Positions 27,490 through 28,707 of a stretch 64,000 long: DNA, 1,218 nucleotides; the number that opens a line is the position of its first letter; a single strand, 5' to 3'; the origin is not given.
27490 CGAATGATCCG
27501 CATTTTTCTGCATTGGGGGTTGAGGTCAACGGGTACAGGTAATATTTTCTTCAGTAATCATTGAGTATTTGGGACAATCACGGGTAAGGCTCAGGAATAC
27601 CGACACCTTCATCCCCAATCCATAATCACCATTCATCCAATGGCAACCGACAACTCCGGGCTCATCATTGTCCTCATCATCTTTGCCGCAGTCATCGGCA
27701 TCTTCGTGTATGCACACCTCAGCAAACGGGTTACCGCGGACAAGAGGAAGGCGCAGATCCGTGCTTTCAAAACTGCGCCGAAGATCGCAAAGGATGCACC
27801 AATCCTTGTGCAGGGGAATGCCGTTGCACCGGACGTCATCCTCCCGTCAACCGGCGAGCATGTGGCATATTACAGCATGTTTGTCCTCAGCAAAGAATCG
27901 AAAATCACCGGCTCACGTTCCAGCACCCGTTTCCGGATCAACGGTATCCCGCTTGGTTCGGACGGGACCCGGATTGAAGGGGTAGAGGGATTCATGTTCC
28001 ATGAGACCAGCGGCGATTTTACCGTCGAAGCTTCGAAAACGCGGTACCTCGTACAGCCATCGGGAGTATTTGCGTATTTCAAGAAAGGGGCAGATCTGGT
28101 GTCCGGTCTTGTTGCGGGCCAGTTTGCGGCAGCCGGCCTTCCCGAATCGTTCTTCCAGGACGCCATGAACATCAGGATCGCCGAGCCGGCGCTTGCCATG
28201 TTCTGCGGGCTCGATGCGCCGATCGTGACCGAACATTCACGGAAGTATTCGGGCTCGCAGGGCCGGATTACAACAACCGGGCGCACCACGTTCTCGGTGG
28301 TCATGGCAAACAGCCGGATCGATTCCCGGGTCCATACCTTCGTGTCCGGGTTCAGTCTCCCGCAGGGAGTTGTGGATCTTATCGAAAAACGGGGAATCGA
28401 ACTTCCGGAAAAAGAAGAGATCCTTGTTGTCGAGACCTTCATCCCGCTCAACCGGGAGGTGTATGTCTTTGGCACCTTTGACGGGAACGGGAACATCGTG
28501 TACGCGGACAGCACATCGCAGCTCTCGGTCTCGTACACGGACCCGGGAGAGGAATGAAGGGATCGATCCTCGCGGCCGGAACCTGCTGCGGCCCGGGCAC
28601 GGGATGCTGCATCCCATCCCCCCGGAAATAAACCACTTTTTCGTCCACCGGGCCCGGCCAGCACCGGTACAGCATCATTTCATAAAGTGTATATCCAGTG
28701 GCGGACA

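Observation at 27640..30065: Uncharacterised three-gene module beside VapBC and CRISPR-Cas: TM-anchored GIDE-like protein + tandem GIY-YIG-like protein + small 4-TM protein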

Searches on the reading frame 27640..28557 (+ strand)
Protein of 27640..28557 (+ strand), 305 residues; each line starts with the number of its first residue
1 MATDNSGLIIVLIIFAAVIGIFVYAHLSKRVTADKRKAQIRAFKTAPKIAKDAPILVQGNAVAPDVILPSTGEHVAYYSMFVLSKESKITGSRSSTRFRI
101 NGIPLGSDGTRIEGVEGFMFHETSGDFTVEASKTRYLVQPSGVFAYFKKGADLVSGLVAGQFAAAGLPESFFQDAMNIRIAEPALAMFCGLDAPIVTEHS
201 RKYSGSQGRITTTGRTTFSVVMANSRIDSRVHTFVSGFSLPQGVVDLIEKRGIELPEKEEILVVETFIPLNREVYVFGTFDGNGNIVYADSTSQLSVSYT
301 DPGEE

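Call 3: search_protein_families(library=pfam, proteins=[window:27640-28557:+], max_evalue=1)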
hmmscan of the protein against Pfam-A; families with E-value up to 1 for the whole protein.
window:27640-28557:+ (305 aa): 1 family
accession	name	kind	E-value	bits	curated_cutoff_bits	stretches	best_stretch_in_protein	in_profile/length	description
PF01868.21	RNase_P-MRP_p29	-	0.0019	18.5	27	1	187-227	7-47/84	Ribonuclease P/MRP, subunit p29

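Call 4: search_protein_families(library=padloc, proteins=[window:27640-28557:+], max_evalue=1)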
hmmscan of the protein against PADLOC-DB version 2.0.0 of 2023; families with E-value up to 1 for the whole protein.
window:27640-28557:+ (305 aa): 0 families
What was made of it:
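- On CMoRE / PD-T4-3 (b): No PADLOC PD-T4-3 hit (call 4).
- Closest known: CMoRE / PD-T4-3, a single-gene GIY-YIG type IV restriction enzyme. Different: There is no PADLOC PD-T4-3 hit (call 4).
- Closest known: PADLOC candidate PDC-S14. Different: The window protein does not hit at all (call 4). b is not a member.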

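Call 5: search_protein_families(library=ncbifam, proteins=[window:27640-28557:+], max_evalue=1)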
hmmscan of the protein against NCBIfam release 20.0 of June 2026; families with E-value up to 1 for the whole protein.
window:27640-28557:+ (305 aa): 2 families
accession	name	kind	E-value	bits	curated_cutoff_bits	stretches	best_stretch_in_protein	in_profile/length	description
NF045939.1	MHJ_0274_fam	hypoth_equivalog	0.068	12.9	80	1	9-48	5-44/165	MHJ_0274 family protein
TIGR01673.1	holin_LLH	equivalog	0.078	13.4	34.75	1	10-59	7-57/108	phage holin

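Call 7: find_homologous_proteins(query=window:27640-28557:+)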
Query window:27640-28557:+ (305 aa): 132 proteins with E <= 0.001 among 2883 candidates; the best 120 are listed.
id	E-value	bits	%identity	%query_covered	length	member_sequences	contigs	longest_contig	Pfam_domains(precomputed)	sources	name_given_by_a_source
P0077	1.6e-187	640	97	100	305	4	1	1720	-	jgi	-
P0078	1.1e-170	584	89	100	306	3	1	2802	-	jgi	-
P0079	1.4e-155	535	80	100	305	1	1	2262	-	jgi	-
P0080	5.2e-155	533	83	92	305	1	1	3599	-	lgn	-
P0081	2.6e-153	527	79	100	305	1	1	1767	-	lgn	-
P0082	3.3e-153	527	81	92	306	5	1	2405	-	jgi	-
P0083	2.1e-134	465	73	99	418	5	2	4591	-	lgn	-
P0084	2.1e-132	459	71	99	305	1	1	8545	-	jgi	jgi:hypothetical protein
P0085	8.8e-129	447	74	93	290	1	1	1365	-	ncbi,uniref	ncbi:hypothetical protein, partial [Methanoregula sp.]|uniref:hypothetical protein n=1 Tax=Methanore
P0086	1.7e-128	446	67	100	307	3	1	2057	-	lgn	-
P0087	4.6e-127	441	68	100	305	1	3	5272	-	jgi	jgi:hypothetical protein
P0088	1.2e-125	437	67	100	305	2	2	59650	-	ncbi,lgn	-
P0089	1.7e-124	433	66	100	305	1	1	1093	-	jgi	jgi:hypothetical protein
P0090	2.0e-124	433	66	100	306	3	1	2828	-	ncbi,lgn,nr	ncbi:MAG: hypothetical protein Q8R70_11125 [Methanoregula sp.]|nr:hypothetical protein [Methanoregul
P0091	6.9e-124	431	64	99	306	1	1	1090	-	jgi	jgi:hypothetical protein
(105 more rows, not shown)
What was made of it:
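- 27640..28557 (+): Gene a. It encodes a 305-aa protein with an N-terminal TM helix (about residues 8-27), a K/R-rich juxtamembrane helix and a beta-rich body with a central helical hairpin. It is a backbone gene of unknown function. 132 homologues at 50-97% identity, all Methanoregula-type (call 7).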

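Call 21: find_related_loci(query=A2, collection=metagenome_contigs, flank=10000)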
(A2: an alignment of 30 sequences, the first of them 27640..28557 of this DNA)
Query A2 (305 aa) in metagenome_contigs; peptide patterns used: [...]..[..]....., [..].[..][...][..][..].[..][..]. (x = any residue, [..] = any of these).
70 stretches matched a pattern; 33 encode a relative of the query (tblastn E <= 1e-3); 33 distinct loci.
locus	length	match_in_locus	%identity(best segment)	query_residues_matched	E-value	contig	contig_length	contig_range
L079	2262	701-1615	80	1-305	6e-170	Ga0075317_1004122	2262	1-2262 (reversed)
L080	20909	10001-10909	65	1-302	2e-126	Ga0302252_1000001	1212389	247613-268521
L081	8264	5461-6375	63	1-305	1e-125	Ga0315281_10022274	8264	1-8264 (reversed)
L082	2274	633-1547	63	1-305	5e-131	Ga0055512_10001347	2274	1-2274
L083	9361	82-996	62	1-305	4e-122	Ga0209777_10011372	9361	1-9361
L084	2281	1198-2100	63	2-302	5e-128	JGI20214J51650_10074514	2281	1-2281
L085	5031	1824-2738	64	1-305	6e-119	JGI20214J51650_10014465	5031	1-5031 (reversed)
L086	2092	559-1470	60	2-305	5e-125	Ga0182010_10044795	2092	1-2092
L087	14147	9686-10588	61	2-302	8e-118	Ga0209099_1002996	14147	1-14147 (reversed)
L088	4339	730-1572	57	22-302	2e-114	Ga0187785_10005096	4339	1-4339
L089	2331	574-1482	58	1-302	5e-119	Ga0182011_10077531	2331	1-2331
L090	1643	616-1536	57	1-302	1e-121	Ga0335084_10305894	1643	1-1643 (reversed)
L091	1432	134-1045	55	1-304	1e-121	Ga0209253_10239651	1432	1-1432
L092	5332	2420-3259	57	24-302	9e-109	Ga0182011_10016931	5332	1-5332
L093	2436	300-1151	56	22-305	2e-109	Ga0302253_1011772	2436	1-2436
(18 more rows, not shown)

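Call 27: predict_structure(alignment_id=A2)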
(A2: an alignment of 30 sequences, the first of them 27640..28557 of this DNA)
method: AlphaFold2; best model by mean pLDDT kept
length: 305 residues; sequences in the alignment: 30
mean_pLDDT: 77.2   pTM: 0.72
mean pLDDT of the five models: 77.2, 74.6, 53.8, 43.8, 34.6
residues with pLDDT >= 90: 86; 70-90: 120; 50-70: 79; < 50: 20
segments of 3 or more residues with pLDDT < 50: 1-4, 96-108
pLDDT, mean of each block of 10 residues (from residue 1): 50 65 54 58 62 88 96 96 81 52 44 74 95 91 86 68 70 82 89 79 72 76 90 86 90 79 95 93 83 78 63
secondary structure, 60 per line:
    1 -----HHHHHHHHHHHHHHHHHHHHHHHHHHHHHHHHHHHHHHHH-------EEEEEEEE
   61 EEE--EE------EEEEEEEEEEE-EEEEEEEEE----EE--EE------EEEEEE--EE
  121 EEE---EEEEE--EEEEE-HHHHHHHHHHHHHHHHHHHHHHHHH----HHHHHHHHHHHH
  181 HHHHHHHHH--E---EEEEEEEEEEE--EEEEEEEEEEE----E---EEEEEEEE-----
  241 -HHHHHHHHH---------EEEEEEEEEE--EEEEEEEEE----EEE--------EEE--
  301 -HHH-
elements in order: H6-45 E53-63 E74-84 E86-94 E111-116 E119-123 E127-131 E134-138 H140-164 H169-189 E196-206 E209-219 E228-235 H242-250 E260-269 E272-280 E285-287 E296-298

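Call 29: search_solved_structures(query=A2, max_evalue=10, show_alignments=2)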
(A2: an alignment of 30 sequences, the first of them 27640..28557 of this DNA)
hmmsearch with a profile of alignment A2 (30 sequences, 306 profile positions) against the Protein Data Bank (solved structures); distinct sequences matched with E-value up to 10: 3.
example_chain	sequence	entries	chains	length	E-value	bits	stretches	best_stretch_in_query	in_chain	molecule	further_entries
1vi1_A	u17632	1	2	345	0.31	13.1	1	115-220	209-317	Fatty acid/phospholipid synthesis protein plsX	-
6a1k_A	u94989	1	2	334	0.43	12.6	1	115-220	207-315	Phosphate acyltransferase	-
8wql_ID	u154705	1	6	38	1.6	10.8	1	10-39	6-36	Photosystem II reaction center protein I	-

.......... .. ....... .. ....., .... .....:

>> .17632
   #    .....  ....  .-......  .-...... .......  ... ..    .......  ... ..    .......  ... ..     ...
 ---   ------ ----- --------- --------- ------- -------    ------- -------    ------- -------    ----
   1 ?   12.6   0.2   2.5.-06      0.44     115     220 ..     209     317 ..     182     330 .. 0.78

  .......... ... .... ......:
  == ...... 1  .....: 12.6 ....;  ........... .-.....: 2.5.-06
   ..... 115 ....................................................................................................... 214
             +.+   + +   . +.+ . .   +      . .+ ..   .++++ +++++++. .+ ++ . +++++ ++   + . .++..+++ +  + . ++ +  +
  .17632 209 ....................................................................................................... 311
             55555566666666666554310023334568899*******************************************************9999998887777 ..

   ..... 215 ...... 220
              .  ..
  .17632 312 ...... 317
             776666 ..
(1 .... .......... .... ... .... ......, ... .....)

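Call 30: search_protein_families(library=pfam, alignment_id=A2, max_evalue=1)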
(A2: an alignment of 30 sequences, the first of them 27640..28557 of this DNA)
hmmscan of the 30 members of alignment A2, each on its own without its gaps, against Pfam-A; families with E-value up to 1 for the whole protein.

A. member 1, window:27640-28557:+ (305 aa): 1 family
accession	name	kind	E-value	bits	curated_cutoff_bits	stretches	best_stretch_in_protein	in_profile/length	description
PF01868.21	RNase_P-MRP_p29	-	0.0019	18.5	27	1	187-227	7-47/84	Ribonuclease P/MRP, subunit p29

B. families by the number of members that match (of 30 scanned): 15 families
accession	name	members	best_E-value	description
PF01868.21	RNase_P-MRP_p29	2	0.0019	Ribonuclease P/MRP, subunit p29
PF07195.17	FliD_C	2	0.12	Flagellar hook-associated protein 2 C-terminus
PF05140.19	ResB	1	0.0042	ResB-like family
PF20664.2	DUF6814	1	0.023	Family of unknown function (DUF6814)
PF17870.6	Insulin_TMD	1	0.049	Insulin receptor trans-membrane segment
PF00746.26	Gram_pos_anchor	1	0.052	LPXTG cell wall anchor motif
PF00386.27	C1q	1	0.11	C1q domain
PF07202.18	Tcp10_C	1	0.11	T-complex protein 10 C-terminus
PF14834.11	GST_C_4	1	0.15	Glutathione S-transferase, C-terminal domain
PF10716.14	NdhL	1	0.15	NADH dehydrogenase transmembrane subunit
PF05961.16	Chordopox_A13L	1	0.21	Chordopoxvirus A13L protein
PF05726.19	Pirin_C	1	0.21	Pirin C-terminal cupin domain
PF09451.16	ATG27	1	0.22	Autophagy-related protein 27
PF06952.16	PsiA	1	0.26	PsiA protein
PF11838.14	ERAP1_C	1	0.27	ERAP1-like C-terminal domain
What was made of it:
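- On BAM/GIDE domain, PF12483 (a): 0 of 30 close members at E <= 1 (call 30).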

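Call 32: fold_search(model_id=the predicted structure, library=pdb)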
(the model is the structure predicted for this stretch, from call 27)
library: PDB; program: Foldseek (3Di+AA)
matches with E <= 10: 366; with E <= 0.001: 0
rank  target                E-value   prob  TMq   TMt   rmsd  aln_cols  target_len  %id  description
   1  3o9w_A                1.4e-02  0.06  0.09  0.10  25.7       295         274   10  Recognition of a Glycolipid Antigen by the iNKT Cell TCR (released 2010-09-29)
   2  6bmk_A                1.6e-02  0.07  0.08  0.08  26.9       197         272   15  Crystal structure of MHC-I like protein (released 2018-01-31)
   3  5vcj_A                2.3e-02  0.08  0.10  0.11  24.8       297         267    8  Structure of alpha-galactosylphytosphingosine bound by CD1d and in complex with the Va14Vb8.2 TCR (released 2018-04-04)
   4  3alp_B                3.2e-02  0.03  0.07  0.07  37.7       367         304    7  Cell adhesion protein (released 2011-02-16)
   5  3t8x_C                4.0e-02  0.08  0.09  0.10  26.4       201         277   12  Crystal structure of human CD1b in complex with synthetic antigenic diacylsulfoglycolipid SGL12 and endogenous spacer (released 2011-10-26)
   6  5iz5_A                4.2e-02  0.06  0.09  0.04  23.9       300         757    9  Human GIVD cytosolic phospholipase A2 (released 2016-06-08)
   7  6c6h_A                5.0e-02  0.08  0.10  0.11  24.8       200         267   12  Structure of glycolipid aGSA[8,P5m] in complex with mouse CD1d (released 2019-01-30)
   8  6c6c_A                5.6e-02  0.06  0.10  0.11  24.9       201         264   12  Structure of glycolipid aGSA[20,6P] in complex with mouse CD1d (released 2019-01-30)
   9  7p0t_D                5.6e-02  0.05  0.09  0.10  24.6       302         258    8  CRYSTAL STRUCTURE OF THE MURINE CLASS I MAJOR HISTOCOMPATIBILITY COMPLEX H-2DB IN COMPLEX WITH LCMV-DERIVED GP33 PEPTI (released 2022-03-23)
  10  1xz0_C                8.3e-02  0.07  0.10  0.11  27.2       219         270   12  Crystal structure of CD1a in complex with a synthetic mycobactin lipopeptide (released 2005-03-01)
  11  4hux_A                1.0e-01  0.04  0.09  0.09  24.0       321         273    9  Crystal Structure of H2Db-H155A-NP (released 2013-02-27)
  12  9qwk_Q                1.3e-01  0.03  0.10  0.11  26.1       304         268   10  Crystal structure of S2c-a5b6 TCR in complex with CD1c (released 2025-08-20)
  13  8k7t_E                1.3e-01  0.01  0.06  0.06  29.7       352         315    5  Mouse Fc epsilon RI in complex with mIgE Fc (released 2024-07-17)
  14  9jms_A                1.6e-01  0.04  0.13  0.08  31.7       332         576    9  Cryo-EM structure of VZV gB and FAB 16F9 complex (released 2025-09-24)
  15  4fmf_C                1.6e-01  0.02  0.07  0.07  38.0       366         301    7  Crystal structure of human nectin-1 full ectodomain (D1-D3) (released 2012-08-22)
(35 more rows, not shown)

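Call 47: search_protein_representatives(alignment_id=A2)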
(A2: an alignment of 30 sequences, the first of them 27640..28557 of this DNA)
Query: 30 sequences, 306 profile positions. Proteins with E-value up to 0.001 (for the whole library): 44; up to 1e-10: 37; up to 1e-30: 19. The best 44 are listed.
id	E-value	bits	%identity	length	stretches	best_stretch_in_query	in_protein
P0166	1.1e-155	533.5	-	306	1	2-305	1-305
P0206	2.5e-97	341.9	-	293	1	7-304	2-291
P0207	5.9e-91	320.9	-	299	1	6-304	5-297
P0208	2.4e-86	305.8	-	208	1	2-207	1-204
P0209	2.9e-86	305.5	-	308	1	5-304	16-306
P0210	1.0e-81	290.6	-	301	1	2-304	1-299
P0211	9.0e-76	271.1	-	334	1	12-304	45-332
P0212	7.1e-65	235.3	-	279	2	119-305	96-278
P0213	1.9e-62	227.3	-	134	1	177-306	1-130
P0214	1.2e-61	224.6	-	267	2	2-199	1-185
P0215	7.5e-60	218.8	-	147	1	2-134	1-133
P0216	2.2e-54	200.8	-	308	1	8-305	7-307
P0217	3.6e-51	190.3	-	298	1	8-304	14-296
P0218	3.5e-47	177.2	-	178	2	183-305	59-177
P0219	4.0e-41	157.3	-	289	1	6-305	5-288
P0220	7.3e-41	156.4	-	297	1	11-305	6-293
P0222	5.4e-39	150.3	-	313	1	3-304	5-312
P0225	5.6e-26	107.5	-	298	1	12-305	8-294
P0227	5.0e-25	104.4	-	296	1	14-304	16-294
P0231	8.1e-23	97.2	-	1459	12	94-153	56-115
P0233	1.9e-21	92.6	-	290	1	5-303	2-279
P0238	2.8e-16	75.7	-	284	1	14-304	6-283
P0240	1.7e-13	66.5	-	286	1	12-304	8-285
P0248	5.0e-06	42.0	-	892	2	58-138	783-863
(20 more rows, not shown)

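Call 48: search_protein_families(library=pfam, proteins=[P0216, P0219, P0220, P0222, P0225, P0227, P0233, P0238, P0240, P0248], max_evalue=0.1)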
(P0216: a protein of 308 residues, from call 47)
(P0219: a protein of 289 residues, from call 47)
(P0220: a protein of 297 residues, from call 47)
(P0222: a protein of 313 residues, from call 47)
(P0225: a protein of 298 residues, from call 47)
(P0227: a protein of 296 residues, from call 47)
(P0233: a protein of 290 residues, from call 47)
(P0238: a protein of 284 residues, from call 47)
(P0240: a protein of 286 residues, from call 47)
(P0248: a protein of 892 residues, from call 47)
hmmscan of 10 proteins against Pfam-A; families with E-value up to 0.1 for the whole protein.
P0216 (308 aa): 1 family
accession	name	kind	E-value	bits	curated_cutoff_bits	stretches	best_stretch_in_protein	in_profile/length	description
PF18678.6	AOC_like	-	0.075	13.2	25.9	0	280-304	37-61/123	Allene oxide cyclase barrel like domain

P0219 (289 aa): 1 family
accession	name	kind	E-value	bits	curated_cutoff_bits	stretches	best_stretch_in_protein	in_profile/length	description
PF22495.2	HTH_92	-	0.061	13.1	27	0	211-230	24-43/45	RsaL-like HTH domain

P0220 (297 aa): 0 families

P0222 (313 aa): 0 families

P0225 (298 aa): 1 family
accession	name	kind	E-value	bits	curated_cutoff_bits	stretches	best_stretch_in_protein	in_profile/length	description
PF12483.13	GIDE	-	0.01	15.8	23.6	1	252-290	89-129/160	E3 Ubiquitin ligase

P0227 (296 aa): 3 families
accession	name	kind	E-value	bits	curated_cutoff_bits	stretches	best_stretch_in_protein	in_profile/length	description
PF12483.13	GIDE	-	0.043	13.7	23.6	1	252-291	88-129/160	E3 Ubiquitin ligase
PF10883.13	DUF2681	-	0.074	13.8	28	0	10-46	3-42/90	Protein of unknown function (DUF2681)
PF15330.11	SIT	-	0.086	13.8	27.6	0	10-47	2-39/114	SHP2-interacting transmembrane adaptor protein, SIT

P0233 (290 aa): 0 families

P0238 (284 aa): 3 families
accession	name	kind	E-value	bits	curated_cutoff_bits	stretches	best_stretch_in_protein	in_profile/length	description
PF21132.2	MFD_D3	-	0.017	15.5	21.8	0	19-48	9-38/73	MFD, D3 domain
PF05961.16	Chordopox_A13L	-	0.071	13.8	24.1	0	4-32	3-31/69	Chordopoxvirus A13L protein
PF19762.4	DUF6249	-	0.08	13.4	33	0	7-41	5-41/104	Domain of unknown function (DUF6249)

P0240 (286 aa): 1 family
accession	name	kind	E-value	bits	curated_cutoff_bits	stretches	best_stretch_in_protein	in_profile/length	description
PF00558.24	Vpu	-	0.017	15.4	24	1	7-33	9-35/81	Vpu protein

P0248 (892 aa): 7 families
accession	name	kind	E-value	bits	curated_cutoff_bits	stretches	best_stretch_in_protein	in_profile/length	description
PF06977.17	SdiA-regulated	-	5e-54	183.5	21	2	280-415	107-248/249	SdiA-regulated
PF00932.25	LTD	-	5.5e-13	49.7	34.3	2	448-547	5-105/109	Lamin Tail Domain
PF13449.12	Phytase-like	-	2.6e-10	41.1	27.6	0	282-312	117-144/284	Esterase-like activity of phytase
PF05822.18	UMPH-1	-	0.0029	17.6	23.7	0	6-94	157-238/246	Pyrimidine 5'-nucleotidase (UMPH-1)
PF22610.1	CovS-like_HAMP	-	0.018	15.4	27.4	0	322-346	21-45/57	Histidine kinase, HAMP domain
PF05164.18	ZapA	-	0.034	14.9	23.8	0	38-63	2-28/88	Cell division protein ZapA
PF11763.13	DIPSY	-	0.048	14.3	25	0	261-315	4-50/122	Cell-wall adhesin ligand-binding C-terminal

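Call 49: list_cluster_members(proteins=[P0219, P0222, P0225, P0233, P0238, P0240, P0216, P0227, P0231, P0248])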
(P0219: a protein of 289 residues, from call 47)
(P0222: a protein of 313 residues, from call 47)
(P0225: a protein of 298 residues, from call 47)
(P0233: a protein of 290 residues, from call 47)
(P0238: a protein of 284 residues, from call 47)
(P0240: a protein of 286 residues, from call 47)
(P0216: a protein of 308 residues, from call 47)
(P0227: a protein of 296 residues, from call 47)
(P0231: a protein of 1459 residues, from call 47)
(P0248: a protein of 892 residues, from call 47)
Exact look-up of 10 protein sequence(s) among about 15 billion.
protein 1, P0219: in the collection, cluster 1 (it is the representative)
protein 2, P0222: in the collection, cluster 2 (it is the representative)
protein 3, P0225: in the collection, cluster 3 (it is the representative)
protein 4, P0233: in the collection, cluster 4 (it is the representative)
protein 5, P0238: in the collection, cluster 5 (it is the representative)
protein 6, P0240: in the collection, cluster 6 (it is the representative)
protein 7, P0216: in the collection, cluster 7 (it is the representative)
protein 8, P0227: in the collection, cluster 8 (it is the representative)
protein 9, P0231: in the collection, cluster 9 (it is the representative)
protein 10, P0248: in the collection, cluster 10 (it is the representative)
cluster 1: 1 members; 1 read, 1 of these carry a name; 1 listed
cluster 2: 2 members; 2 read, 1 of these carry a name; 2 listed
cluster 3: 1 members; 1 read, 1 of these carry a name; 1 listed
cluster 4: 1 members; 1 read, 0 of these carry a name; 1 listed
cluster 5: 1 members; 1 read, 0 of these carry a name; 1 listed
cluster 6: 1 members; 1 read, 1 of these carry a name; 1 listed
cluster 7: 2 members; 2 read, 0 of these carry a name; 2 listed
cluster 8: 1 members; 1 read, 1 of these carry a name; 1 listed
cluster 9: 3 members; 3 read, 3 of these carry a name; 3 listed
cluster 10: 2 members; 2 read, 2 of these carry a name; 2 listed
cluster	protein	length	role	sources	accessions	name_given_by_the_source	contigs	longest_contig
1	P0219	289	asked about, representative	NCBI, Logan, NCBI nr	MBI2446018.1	hypothetical protein HYV43_06535 [Candidatus Micrarchaeota archaeon] | hypothetical protein [Candidatus Micrarchaeota archaeon]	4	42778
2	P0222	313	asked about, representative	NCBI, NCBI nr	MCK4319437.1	hypothetical protein KAW38_02595 [Candidatus Micrarchaeota archaeon] | hypothetical protein [Candidatus Micrarchaeota archaeon]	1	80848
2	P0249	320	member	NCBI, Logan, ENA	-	-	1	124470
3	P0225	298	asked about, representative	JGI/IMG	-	hypothetical protein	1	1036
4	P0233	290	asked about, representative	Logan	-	-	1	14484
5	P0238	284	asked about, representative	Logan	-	-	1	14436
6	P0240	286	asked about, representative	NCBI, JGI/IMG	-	hypothetical protein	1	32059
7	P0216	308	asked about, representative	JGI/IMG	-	-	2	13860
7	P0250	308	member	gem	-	-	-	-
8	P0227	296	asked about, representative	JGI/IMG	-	hypothetical protein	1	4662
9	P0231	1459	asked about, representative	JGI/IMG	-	hypothetical protein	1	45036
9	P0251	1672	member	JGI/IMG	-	hypothetical protein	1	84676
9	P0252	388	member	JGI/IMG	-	hypothetical protein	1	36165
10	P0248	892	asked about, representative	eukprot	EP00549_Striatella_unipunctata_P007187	CAMPEP_0118716016 /NCGR_PEP_ID=MMETSP0800-20121206/27254_1 /TAXON_ID=210618 ...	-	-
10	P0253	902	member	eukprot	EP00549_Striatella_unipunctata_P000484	CAMPEP_0118693588 /NCGR_PEP_ID=MMETSP0800-20121206/11997_1 /TAXON_ID=210618 ...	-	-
